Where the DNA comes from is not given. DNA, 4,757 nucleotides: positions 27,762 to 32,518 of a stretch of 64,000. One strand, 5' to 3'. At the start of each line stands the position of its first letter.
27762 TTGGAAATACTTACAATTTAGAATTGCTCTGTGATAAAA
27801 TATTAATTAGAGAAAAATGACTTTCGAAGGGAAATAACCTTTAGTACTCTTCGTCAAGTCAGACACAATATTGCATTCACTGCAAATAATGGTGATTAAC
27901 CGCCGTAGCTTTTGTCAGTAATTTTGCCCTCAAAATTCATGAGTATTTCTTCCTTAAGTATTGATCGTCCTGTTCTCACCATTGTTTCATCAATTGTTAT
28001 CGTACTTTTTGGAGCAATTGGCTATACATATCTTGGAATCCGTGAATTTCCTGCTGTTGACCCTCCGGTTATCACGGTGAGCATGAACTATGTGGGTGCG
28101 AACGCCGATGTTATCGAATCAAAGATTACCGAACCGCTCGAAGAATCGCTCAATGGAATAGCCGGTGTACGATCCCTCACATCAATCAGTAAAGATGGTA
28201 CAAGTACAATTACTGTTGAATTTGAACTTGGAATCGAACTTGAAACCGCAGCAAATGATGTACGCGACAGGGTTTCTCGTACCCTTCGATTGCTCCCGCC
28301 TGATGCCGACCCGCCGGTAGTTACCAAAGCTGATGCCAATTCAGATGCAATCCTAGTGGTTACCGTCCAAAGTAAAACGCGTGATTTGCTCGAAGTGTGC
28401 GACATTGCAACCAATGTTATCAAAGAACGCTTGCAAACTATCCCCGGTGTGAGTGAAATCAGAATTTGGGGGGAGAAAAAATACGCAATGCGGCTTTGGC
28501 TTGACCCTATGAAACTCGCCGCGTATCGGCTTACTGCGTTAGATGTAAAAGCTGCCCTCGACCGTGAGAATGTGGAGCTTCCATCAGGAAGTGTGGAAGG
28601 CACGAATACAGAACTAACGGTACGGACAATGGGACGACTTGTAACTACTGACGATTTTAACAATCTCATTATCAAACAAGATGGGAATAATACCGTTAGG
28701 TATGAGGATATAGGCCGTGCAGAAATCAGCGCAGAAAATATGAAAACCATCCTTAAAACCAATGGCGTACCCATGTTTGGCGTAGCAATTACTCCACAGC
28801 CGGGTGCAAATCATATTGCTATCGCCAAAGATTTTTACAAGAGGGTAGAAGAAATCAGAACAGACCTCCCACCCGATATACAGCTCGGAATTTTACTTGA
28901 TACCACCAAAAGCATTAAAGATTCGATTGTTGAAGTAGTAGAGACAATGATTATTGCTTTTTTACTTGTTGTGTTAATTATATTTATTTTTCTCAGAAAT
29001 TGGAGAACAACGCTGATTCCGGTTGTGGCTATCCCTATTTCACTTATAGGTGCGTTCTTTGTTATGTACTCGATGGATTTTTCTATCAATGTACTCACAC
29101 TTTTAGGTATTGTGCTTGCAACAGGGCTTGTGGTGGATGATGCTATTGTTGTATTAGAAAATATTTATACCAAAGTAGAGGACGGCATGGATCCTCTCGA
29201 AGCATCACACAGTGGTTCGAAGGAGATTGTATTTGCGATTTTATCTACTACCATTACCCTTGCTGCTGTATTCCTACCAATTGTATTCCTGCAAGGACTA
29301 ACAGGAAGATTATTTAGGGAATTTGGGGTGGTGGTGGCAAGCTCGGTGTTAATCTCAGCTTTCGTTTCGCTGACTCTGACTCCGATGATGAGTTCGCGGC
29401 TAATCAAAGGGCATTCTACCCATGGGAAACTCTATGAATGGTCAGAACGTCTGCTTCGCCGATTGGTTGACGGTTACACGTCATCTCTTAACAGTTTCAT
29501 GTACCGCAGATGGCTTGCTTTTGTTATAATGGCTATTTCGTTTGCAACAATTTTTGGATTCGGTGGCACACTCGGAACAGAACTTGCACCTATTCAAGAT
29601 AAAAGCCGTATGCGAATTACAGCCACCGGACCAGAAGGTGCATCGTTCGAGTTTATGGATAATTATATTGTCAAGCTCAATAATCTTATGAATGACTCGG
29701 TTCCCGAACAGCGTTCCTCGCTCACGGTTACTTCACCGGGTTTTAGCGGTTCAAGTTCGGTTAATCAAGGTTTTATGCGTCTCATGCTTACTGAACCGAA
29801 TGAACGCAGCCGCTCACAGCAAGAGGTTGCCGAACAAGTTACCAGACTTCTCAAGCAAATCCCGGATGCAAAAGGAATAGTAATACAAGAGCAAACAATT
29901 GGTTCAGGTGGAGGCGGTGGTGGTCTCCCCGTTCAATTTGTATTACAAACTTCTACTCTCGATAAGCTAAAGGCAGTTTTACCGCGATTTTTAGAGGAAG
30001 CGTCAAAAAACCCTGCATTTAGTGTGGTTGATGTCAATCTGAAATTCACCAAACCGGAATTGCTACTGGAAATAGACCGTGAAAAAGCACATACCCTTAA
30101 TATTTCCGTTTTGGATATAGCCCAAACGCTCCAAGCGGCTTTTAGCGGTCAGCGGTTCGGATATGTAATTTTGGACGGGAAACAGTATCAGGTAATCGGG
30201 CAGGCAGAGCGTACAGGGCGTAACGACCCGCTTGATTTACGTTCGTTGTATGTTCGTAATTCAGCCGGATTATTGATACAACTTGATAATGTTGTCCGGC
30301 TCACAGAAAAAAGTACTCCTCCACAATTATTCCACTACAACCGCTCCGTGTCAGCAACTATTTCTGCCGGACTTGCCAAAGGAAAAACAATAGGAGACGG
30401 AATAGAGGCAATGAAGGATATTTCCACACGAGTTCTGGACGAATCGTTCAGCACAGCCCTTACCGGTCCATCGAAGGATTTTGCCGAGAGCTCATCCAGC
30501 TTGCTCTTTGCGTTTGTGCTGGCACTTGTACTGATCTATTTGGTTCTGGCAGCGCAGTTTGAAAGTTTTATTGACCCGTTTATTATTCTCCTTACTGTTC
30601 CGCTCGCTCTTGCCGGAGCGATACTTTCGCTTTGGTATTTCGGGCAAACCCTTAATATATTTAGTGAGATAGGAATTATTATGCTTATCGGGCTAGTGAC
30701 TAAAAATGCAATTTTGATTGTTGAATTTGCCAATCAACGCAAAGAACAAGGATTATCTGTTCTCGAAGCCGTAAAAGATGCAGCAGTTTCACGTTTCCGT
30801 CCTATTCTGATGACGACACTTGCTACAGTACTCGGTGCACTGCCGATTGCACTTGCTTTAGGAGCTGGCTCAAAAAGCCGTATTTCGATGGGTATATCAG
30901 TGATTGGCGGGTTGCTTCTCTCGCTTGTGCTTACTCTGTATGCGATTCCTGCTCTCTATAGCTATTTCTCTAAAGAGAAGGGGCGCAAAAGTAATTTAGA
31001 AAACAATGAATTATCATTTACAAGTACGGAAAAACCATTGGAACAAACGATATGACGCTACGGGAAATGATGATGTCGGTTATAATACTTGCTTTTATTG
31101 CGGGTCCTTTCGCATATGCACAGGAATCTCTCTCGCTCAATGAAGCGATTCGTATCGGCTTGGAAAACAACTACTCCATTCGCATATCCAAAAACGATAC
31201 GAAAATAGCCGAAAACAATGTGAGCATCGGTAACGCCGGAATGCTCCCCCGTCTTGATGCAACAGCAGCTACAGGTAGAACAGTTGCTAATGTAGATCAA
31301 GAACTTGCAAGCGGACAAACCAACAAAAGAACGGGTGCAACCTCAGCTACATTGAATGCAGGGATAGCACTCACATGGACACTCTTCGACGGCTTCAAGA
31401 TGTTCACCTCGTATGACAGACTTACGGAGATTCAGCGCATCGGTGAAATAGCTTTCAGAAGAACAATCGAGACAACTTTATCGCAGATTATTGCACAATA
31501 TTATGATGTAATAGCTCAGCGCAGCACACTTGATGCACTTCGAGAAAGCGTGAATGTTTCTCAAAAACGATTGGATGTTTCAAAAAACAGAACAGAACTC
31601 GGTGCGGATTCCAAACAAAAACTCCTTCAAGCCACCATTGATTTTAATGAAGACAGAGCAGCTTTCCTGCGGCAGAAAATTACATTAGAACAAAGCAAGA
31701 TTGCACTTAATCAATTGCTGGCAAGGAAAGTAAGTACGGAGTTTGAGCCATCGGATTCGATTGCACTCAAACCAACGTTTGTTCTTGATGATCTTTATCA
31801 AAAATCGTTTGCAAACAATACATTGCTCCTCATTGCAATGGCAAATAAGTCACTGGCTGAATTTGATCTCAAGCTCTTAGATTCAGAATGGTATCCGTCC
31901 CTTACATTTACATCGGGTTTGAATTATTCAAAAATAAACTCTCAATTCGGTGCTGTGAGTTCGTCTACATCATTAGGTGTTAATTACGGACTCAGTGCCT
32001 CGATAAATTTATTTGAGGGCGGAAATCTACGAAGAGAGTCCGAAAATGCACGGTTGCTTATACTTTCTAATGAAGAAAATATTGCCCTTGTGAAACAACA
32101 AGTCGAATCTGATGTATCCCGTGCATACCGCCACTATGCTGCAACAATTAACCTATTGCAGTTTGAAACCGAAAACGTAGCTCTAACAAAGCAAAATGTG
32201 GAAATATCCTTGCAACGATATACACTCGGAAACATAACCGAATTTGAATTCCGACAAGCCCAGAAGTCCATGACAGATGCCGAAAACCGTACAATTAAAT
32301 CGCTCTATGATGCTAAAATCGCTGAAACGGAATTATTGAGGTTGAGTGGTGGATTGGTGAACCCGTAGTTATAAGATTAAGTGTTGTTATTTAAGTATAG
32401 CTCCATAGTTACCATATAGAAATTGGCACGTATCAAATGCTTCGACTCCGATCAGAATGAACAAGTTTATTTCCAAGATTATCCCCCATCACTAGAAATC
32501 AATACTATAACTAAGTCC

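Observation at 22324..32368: Candidate sulfur/redox locus: cytochrome c, porin-like OMP, YeiH, two tandem TsdA-like dihaem cytochrome lipoproteins, an RND pump and TolC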

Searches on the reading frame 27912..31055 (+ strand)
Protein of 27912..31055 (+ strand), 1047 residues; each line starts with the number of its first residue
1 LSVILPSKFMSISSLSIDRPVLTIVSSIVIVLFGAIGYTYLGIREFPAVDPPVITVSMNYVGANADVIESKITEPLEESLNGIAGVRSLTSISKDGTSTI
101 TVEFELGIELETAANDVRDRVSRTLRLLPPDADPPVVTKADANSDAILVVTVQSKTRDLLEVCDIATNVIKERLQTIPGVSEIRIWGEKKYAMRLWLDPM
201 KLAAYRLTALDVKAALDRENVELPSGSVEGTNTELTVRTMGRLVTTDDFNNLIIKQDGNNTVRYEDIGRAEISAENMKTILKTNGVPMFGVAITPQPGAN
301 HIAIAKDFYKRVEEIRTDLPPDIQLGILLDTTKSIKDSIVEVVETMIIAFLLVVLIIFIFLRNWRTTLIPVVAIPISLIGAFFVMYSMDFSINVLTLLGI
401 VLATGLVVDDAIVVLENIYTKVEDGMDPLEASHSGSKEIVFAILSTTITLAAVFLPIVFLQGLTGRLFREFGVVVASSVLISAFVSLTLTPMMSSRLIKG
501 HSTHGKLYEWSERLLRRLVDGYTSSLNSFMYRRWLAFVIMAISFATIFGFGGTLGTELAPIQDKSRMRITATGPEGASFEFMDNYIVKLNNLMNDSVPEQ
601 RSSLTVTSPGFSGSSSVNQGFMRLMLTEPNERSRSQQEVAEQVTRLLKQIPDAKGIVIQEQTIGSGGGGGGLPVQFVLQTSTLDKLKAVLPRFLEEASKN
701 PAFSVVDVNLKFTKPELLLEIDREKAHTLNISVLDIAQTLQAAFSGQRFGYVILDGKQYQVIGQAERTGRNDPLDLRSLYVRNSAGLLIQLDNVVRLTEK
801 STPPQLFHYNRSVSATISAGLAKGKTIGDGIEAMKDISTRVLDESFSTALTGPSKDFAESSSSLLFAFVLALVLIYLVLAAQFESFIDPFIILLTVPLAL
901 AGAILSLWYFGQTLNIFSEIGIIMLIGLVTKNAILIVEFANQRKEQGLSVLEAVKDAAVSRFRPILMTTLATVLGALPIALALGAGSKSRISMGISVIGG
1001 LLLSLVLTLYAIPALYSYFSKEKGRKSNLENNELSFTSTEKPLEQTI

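Call 3: search_protein_families(library=pfam, proteins=[window:27912-31055:+], max_evalue=0.01)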
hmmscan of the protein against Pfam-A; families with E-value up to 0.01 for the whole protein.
window:27912-31055:+ (1047 aa): 2 families
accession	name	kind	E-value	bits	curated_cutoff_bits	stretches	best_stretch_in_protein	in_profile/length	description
PF00873.25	ACR_tran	-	1.4e-292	973.6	28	1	12-1019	1-1020/1021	AcrB/AcrD/AcrF family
PF03176.21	MMPL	-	1.4e-15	57.5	20.5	2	814-1022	89-305/333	MMPL family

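Call 4: search_protein_families(library=ncbifam, proteins=[window:27912-31055:+], max_evalue=0.01)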
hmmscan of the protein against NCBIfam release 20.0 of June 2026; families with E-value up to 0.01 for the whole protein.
window:27912-31055:+ (1047 aa): 21 families
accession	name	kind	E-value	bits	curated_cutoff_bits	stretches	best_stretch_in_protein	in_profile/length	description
NF033617.1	RND_permease_2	subfamily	0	1077.3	1250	1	13-1020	1-1008/1009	multidrug efflux RND transporter permease subunit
NF000282.2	RND_permease_1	subfamily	6.3e-247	822.2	1250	1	15-1018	3-1026/1029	multidrug efflux RND transporter permease subunit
NF007133.0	PRK09579.1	equivalog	2.2e-237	790.3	1763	1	10-1027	1-1010/1017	multidrug efflux RND transporter permease subunit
TIGR00915.1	2A0602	subfamily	1.5e-228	761.4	940.35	1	14-1027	3-1036/1050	efflux RND transporter permease subunit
NF007905.0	PRK10614.1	equivalog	1.4e-198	662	1774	1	10-1031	1-1020/1025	multidrug efflux RND transporter permease subunit MdtC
NF007798.0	PRK10503.1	equivalog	2.3e-193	644.6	1584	1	1-1021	1-1024/1040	MdtB/MuxB family multidrug efflux RND transporter permease subunit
NF007131.0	PRK09577.1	equivalog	1e-165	553.2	1768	1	15-1018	4-1021/1045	multidrug efflux RND transporter permease subunit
NF007842.1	PRK10555.1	equivalog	3.3e-164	548.3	1854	1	15-1017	4-1024/1036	multidrug efflux RND transporter permease AcrD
NF000037.1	RND_perm_OqxB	exception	2.9e-152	508.7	2200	1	10-1027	1-1042/1050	multidrug efflux RND transporter permease subunit OqxB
NF011706.2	PRK15127.1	equivalog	1.1e-150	503.6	2150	1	15-1028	4-1038/1049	multidrug efflux RND transporter permease subunit AcrB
TIGR00914.1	2A0601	subfamily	1.7e-110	370.4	701.45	1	11-1027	4-1043/1051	CusA/CzcA family heavy metal efflux RND transporter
TIGR00916.1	2A0604s01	subfamily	3e-12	46.6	148.6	2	338-487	86-231/231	SecD/SecF family protein translocase subunit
TIGR00921.1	2A067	subfamily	3e-10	38.8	351.9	2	326-493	181-342/733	hydrophobe/amphiphile efflux-3 (HAE3) family transporter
NF009583.0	PRK13024.1-3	subfamily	6.3e-09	34.4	721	1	337-555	276-489/755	protein translocase subunit SecDF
NF009580.0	PRK13023.1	equivalog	5.3e-08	31.6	1153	2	855-1008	291-438/775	protein translocase subunit SecDF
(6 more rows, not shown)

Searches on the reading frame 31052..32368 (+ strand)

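Call 3: search_protein_families(library=pfam, proteins=[window:31052-32368:+], max_evalue=0.01)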
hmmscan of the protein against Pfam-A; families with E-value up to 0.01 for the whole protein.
window:31052-32368:+ (438 aa): 1 family
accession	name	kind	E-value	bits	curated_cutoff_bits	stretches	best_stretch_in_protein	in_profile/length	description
PF02321.23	OEP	-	4.4e-50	170.5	22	2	245-433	1-187/187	Outer membrane efflux protein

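Call 4: search_protein_families(library=ncbifam, proteins=[window:31052-32368:+], max_evalue=0.01)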
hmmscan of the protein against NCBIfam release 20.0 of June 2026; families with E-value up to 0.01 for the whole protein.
window:31052-32368:+ (438 aa): 7 families
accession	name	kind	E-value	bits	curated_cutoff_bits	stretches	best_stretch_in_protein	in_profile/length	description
TIGR01844.1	type_I_sec_TolC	subfamily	1.3e-38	133.1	225.15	1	26-435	2-400/414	TolC family outer membrane protein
TIGR01845.1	outer_NodT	subfamily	6.1e-17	61.6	210.05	2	28-331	58-356/460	efflux transporter outer membrane subunit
NF007002.0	PRK09465.1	equivalog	3.8e-12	45.5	495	1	14-377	11-368/460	outer membrane channel protein TolC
NF033143.1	efflux_OM_AdeK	equivalog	2e-05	23.5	900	1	29-392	64-411/480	multidrug efflux RND transporter AdeIJK outer membrane channel subunit AdeK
NF052390.1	efflux_OMP_AbuO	equivalog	9.6e-05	21.2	700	1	20-423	14-421/447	multidrug efflux outer membrane protein AbuO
NF033142.1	efflux_OM_AdeC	exception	0.0021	16.8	975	0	29-423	64-448/465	multidrug efflux RND transporter AdeABC outer membrane channel subunit AdeC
NF047721.1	ToxDrgExpTdeA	equivalog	0.0078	15.2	550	1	130-223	356-449/455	toxin/drug exporter TdeA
